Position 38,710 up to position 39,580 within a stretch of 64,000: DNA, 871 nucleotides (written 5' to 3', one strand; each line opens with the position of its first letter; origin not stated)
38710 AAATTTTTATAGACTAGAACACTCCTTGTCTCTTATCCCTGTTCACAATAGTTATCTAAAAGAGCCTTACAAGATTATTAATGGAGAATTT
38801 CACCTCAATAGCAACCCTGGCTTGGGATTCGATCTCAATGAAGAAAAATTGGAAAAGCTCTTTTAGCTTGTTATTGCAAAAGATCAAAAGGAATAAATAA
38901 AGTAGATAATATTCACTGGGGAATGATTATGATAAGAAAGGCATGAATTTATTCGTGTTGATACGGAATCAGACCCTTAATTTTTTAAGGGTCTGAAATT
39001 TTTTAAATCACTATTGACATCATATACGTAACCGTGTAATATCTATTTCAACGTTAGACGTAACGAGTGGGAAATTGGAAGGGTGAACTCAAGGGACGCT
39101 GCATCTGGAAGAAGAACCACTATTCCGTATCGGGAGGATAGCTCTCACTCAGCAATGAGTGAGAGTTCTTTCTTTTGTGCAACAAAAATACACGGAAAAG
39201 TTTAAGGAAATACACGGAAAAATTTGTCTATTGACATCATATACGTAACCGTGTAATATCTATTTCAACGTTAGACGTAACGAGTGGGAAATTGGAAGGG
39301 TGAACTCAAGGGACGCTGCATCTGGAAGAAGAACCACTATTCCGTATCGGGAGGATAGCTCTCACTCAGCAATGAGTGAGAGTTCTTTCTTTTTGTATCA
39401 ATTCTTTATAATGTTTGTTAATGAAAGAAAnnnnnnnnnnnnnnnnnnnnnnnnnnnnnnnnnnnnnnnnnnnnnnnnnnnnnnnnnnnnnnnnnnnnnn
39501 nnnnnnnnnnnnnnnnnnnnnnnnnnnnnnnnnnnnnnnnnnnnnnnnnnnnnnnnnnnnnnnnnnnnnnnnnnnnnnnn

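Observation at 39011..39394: Two identical tandem promoter / structured-RNA / terminator units in the largest non-coding gap of the window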

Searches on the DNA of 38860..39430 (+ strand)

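Call 4: search_rna_families(source=window, start=38860, end=39430, threshold=evalue, max_evalue=10, show_alignments=4)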
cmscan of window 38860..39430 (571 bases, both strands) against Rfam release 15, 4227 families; matches with E-value up to 10: 10.
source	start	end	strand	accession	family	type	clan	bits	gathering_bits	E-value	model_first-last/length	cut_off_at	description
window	39357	39418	-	RF02844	RefA9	Gene; antisense;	-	19.9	49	1.6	1-64/64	no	Enterococcus sRNA A9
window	38864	39003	+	RF04182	GibS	Gene; sRNA;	-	18.8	115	4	1-142/142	no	GibS sRNA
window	38913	39002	+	RF02618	SSRC34_2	Gene; sRNA;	-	16.8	48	4.9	1-125/125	no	Streptococcus sRNA 34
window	38896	38970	+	RF00355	snoR28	Gene; snRNA; snoRNA; CD-box;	-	16.7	45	3.7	1-78/78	no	Small nucleolar RNA snoR28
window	38918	38977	+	RF00300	snoZ221_snoR21b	Gene; snRNA; snoRNA; CD-box;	-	16.2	44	1.5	1-91/91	no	Small nucleolar RNA Z221/R21b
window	38968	39068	-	RF02573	LLnc147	Gene; sRNA;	-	15.4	127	5.5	1-102/102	no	Lactococcus lactis non-coding RNA 147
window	39120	39211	+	RF00618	U4atac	Gene; snRNA; splicing;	CL00007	14.6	53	5.6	1-132/132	no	U4atac minor spliceosomal RNA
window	39166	39275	-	RF01295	SCARNA7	Gene; snRNA; snoRNA; scaRNA;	-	10.8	65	1.9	1-330/330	no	Small Cajal body-specific RNA 7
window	38990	39059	-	RF01295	SCARNA7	Gene; snRNA; snoRNA; scaRNA;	-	9.4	65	4.1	1-330/330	no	Small Cajal body-specific RNA 7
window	39320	39430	+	RF01702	Cyano-2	Gene; sRNA;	-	9.4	40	7.6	1-119/204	3'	Cyano-2 RNA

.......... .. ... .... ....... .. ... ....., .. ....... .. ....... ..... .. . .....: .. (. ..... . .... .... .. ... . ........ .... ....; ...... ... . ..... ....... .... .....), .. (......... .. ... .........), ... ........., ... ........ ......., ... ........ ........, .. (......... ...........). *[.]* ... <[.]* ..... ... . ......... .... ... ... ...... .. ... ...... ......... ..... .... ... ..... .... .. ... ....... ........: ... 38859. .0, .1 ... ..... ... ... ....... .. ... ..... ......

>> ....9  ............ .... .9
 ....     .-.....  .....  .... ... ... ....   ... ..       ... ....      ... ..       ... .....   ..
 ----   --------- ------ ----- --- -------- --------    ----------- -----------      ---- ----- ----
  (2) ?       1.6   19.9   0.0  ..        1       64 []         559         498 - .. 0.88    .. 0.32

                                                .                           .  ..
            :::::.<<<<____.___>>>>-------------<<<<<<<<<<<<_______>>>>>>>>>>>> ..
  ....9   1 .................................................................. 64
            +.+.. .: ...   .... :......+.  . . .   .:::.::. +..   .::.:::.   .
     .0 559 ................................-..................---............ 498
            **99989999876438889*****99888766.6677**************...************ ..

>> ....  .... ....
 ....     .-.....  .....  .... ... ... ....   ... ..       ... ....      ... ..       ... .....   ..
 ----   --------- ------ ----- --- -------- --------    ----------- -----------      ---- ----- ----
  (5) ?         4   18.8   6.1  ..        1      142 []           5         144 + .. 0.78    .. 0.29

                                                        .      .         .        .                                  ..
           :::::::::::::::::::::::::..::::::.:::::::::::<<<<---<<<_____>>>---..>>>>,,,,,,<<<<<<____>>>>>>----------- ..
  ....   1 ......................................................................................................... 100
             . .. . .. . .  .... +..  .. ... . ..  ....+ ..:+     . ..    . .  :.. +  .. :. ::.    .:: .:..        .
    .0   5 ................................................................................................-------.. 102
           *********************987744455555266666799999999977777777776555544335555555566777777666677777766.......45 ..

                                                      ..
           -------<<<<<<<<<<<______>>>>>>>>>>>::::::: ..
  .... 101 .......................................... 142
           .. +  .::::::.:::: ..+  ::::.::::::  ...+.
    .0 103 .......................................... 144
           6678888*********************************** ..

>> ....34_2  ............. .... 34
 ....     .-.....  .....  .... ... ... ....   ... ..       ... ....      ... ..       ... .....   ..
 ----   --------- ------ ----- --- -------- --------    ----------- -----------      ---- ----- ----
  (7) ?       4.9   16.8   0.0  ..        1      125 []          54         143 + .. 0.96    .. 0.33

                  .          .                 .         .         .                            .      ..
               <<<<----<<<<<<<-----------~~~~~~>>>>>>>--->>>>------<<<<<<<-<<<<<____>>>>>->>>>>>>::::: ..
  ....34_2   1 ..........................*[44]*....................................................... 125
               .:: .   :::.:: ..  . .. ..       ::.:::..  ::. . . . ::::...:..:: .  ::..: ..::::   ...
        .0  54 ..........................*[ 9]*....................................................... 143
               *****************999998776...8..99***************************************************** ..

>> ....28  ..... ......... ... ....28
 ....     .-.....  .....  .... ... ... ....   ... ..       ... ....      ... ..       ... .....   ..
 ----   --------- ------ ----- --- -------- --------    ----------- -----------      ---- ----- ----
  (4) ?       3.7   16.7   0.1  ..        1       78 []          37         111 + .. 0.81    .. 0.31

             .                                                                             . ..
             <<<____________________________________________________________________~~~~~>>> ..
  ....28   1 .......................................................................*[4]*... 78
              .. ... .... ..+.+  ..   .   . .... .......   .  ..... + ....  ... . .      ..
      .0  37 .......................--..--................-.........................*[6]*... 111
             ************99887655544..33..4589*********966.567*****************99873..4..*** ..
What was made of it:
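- On Any Rfam 15 family (SRP, 6S, tmRNA, RNase P, riboswitches, Csr/Rsm, IMES, Chloroflexi-1 and others): The gap at E<=10 gave a best hit of 19.9 bits against a threshold of 49, and all hits had E>1 (call 4).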

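Call 53: build_rna_model(alignment_id=A3, structure=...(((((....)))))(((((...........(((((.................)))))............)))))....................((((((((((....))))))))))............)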
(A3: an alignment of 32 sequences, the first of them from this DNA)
Model R1 built from alignment A3 (32 sequences, 133 columns); structure: as given.
model positions 126; base pairs 25; branch points 2; effective number of sequences 1.18; information 0.589 bits per position. Calibrated on 0.2 Mb of random sequence (short: E-values are rough).
structure used (alignment columns):
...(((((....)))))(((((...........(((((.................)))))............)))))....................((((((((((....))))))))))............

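Call 54: search_with_rna_model(model_id=R1, sources=[window, L001, L004, L008, L010, L012, L016, L017, L020, L023, L025, L027, L028, L029, L030, L031, L032, L033, L034, L036, L038, L039, L040, L041, L042, L043, L044, L045, L048, L049, L051, L052, L054, L055, L056, L058, L059, L060, L061, L062, L026, L046, L047, L053, L057, L018, L021, L022, L024], make_alignment=true, max_evalue=0.01)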
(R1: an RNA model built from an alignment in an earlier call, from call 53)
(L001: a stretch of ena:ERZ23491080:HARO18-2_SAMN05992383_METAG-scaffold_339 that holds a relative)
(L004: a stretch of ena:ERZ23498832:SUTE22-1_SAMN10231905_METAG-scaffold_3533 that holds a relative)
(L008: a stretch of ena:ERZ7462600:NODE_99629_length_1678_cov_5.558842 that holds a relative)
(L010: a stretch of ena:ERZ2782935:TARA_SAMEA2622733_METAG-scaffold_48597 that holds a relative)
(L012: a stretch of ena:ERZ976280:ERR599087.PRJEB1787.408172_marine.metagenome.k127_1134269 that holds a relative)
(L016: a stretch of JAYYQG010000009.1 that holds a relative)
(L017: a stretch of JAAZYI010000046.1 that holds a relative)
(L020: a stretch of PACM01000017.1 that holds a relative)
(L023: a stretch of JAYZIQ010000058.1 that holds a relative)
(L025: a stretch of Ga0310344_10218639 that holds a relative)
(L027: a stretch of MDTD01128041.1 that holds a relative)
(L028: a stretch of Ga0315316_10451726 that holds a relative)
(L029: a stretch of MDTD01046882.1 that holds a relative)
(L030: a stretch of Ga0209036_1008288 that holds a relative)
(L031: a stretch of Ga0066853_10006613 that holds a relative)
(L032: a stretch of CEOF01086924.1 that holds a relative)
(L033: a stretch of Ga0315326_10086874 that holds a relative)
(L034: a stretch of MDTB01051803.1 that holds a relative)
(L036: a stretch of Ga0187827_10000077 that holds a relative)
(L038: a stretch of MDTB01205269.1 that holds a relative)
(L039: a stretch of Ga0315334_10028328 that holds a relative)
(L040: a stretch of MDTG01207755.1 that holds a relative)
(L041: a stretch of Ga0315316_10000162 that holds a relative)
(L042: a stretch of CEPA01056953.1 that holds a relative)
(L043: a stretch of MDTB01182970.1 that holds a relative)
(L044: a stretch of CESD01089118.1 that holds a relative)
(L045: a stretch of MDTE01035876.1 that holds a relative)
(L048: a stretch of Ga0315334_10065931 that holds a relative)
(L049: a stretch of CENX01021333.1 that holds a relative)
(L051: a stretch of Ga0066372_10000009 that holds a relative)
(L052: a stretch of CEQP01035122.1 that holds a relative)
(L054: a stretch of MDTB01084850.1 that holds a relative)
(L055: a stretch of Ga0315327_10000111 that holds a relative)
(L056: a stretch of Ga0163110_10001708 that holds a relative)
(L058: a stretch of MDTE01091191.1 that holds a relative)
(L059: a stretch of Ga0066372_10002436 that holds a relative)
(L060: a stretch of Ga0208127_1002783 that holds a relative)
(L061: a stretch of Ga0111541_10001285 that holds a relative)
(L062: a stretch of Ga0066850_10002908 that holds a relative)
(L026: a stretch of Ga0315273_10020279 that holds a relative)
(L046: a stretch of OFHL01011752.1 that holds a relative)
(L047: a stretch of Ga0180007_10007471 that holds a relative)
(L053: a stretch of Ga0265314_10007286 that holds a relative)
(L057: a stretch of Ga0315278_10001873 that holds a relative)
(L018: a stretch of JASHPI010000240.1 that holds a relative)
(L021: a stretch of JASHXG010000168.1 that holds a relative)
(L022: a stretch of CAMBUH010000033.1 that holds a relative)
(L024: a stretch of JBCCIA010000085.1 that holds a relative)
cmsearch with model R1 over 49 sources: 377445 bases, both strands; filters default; matches with E-value up to 0.01: 53.
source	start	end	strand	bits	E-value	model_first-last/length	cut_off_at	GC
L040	3289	3414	-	160.1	2.4e-35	1-126/126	no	0.42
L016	7618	7743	+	158.2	6.8e-35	1-126/126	no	0.39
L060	3323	3448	-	158.2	6.8e-35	1-126/126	no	0.39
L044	305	430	+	158.2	7.1e-35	1-126/126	no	0.38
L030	527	652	+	158.1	7.2e-35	1-126/126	no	0.38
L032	130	255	+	157.7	9e-35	1-126/126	no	0.41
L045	4013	4138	+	157.3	1.2e-34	1-126/126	no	0.44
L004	1779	1904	+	156.7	1.5e-34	1-126/126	no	0.44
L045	4209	4334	+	156.7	1.5e-34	1-126/126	no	0.44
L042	1054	1179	-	155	3.9e-34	1-126/126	no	0.45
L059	7539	7665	+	155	4e-34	1-126/126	no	0.43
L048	1981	2107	+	154.8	4.5e-34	1-126/126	no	0.45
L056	8583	8709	+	154.7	4.7e-34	1-126/126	no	0.43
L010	22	147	+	153.7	7.9e-34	1-126/126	no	0.44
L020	7302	7428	-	153.2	1e-33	1-126/126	no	0.44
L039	3552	3678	+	153.1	1.1e-33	1-126/126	no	0.45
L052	111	237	+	152.7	1.3e-33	1-126/126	no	0.44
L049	3377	3502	+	152.7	1.4e-33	1-126/126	no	0.41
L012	191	317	+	152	2e-33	1-126/126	no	0.46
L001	1288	1414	+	151.4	2.8e-33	1-126/126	no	0.46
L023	3105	3231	-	151.4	2.8e-33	1-126/126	no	0.46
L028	854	980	-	151.4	2.8e-33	1-126/126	no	0.46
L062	6009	6135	+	151.2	3.1e-33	1-126/126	no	0.47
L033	521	647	+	151.1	3.3e-33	1-126/126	no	0.43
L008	111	237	+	150.6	4.3e-33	1-126/126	no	0.43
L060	3131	3257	-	150.4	4.8e-33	1-126/126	no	0.45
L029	115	241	+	150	5.8e-33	1-126/126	no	0.43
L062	6226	6352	+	149.9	6.3e-33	1-126/126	no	0.48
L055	7217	7343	+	148.7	1.2e-32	1-126/126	no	0.47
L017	1363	1489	-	148.4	1.5e-32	1-126/126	no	0.48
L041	10761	10887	+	148.4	1.5e-32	1-126/126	no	0.48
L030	311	436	+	148.1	1.7e-32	1-126/126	no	0.4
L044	103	229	+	143.8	1.7e-31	1-126/126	no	0.41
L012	1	120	+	141.2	7.3e-31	7-126/126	5'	0.44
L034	14797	14906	-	126.2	2.5e-27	17-126/126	5'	0.4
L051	12040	12149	-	125.6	3.4e-27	18-126/126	5'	0.44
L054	1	108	-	119.1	1.2e-25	1-108/126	3'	0.44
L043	9200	9303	-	118.6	1.5e-25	23-126/126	5'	0.38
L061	1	103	+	110.7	1.2e-23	25-126/126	5'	0.46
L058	2055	2183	-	110.5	1.2e-23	1-126/126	no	0.46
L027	1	95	-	110.5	1.3e-23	1-95/126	3'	0.42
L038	1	97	-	109.7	1.9e-23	1-97/126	3'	0.4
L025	186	314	+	109.4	2.4e-23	1-126/126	no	0.47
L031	2971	3098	+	108.8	3.2e-23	1-126/126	no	0.45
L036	5038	5165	-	108.8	3.2e-23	1-126/126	no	0.45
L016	7853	7937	+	101.9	1.4e-21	1-85/126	3'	0.45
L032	1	44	+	45.5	2.9e-08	83-126/126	5'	0.36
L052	1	43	+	45.1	3.4e-08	84-126/126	5'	0.3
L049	3588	3633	+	44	6.2e-08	1-46/126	3'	0.39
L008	1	43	+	40.6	4e-07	85-126/126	5'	0.42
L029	1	39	+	39.2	8.6e-07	88-126/126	5'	0.26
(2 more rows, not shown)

Alignment A4: 53 matches aligned to the model, 133 columns, each read 5' to 3' on its own strand. Consensus structure (alignment columns), stored with it:
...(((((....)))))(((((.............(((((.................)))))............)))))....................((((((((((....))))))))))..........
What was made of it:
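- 39049..39176 (+): R copy 1 (~125 nt). P1 is 39052-56 / 39061-65 with a GACG loop. P2 is 39066-70 / 39117-21. P3 is 39081-85 / 39102-06 with a 16-nt loop carrying the invariant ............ The single-stranded linker AUUCCGUAUC is 39122-31. GGGAGGA (39132-38) pairs with UCUUUCU (39167-73). The terminator stem is 39142-51 / 39156-65 with a GCAA loop. Model R1 scores 150.4 bits (call 54).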

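Call 61: search_with_rna_model(model_id=R1, sources=[L063, L064, L065, L066, L067], max_evalue=1, show_alignments=3)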
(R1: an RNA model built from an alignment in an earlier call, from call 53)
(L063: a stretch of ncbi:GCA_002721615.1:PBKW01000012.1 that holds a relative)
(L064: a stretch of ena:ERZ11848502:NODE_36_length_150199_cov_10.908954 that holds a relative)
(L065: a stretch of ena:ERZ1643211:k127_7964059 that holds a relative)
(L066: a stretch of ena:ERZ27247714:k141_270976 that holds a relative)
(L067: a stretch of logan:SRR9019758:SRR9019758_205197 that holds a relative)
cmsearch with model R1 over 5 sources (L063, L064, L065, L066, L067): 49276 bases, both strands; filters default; matches with E-value up to 1: 3.
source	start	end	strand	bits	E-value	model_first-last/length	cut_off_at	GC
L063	3763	3891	+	110.5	1.6e-24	1-126/126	no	0.46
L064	3763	3891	+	110.5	1.6e-24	1-126/126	no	0.46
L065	3749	3878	+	110.4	1.8e-24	1-126/126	no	0.43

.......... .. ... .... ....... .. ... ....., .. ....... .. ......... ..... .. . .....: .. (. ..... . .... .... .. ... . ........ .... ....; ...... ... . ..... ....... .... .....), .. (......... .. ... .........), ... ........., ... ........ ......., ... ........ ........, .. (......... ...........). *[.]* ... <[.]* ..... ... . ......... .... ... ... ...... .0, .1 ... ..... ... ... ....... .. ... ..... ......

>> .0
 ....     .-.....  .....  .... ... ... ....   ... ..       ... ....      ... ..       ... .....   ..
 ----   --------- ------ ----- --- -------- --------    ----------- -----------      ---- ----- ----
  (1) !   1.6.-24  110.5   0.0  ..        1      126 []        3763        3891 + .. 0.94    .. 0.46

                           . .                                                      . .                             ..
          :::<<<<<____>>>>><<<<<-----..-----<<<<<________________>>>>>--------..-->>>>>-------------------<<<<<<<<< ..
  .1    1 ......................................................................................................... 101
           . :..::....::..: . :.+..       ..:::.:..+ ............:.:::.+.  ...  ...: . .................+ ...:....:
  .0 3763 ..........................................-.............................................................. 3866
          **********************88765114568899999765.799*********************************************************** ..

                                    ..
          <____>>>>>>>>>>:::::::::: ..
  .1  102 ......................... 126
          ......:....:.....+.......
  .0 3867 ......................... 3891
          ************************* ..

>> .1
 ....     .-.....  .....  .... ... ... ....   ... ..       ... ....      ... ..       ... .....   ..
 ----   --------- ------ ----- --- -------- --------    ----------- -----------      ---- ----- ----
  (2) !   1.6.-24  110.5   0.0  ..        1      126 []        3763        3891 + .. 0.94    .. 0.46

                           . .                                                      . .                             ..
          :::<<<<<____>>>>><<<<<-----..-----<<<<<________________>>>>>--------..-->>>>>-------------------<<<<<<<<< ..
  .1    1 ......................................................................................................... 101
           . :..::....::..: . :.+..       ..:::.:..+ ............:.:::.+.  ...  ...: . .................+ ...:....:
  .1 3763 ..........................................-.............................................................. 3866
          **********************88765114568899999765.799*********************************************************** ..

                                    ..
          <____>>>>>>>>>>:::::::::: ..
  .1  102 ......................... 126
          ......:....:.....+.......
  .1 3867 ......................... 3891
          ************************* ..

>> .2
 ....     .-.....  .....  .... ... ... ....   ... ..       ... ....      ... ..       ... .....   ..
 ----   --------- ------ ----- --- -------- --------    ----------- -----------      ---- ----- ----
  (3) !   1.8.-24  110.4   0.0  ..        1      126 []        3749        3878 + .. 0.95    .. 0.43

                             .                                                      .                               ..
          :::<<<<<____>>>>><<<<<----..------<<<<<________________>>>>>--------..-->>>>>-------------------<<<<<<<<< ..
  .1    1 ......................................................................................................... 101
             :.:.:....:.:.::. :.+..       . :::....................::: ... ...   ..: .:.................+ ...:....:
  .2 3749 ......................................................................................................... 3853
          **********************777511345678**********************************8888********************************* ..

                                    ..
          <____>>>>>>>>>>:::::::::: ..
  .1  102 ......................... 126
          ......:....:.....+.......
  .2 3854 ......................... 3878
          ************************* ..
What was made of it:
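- A 53%-identical dehydratase gene in another Chloroflexi contig has no R (call 61).
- Tried and rejected: The 53%-identical homologue in L066/L067 has no R (call 61).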

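Call 73: search_with_rna_model(model_id=R1, sources=[L068], max_evalue=1, show_alignments=1)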
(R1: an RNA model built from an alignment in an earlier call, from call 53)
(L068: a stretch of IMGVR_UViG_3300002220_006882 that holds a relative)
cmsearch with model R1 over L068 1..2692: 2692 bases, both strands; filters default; matches with E-value up to 1: 0.
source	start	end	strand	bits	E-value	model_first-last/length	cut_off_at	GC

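Call 81: build_rna_model(alignment_id=A5, structure=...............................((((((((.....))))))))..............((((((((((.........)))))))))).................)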
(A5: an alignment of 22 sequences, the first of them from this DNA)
Model R2 built from alignment A5 (22 sequences, 112 columns); structure: as given.
model positions 99; base pairs 18; branch points 1; effective number of sequences 2.41; information 0.59 bits per position. Calibrated on 0.2 Mb of random sequence (short: E-values are rough).
structure used (alignment columns):
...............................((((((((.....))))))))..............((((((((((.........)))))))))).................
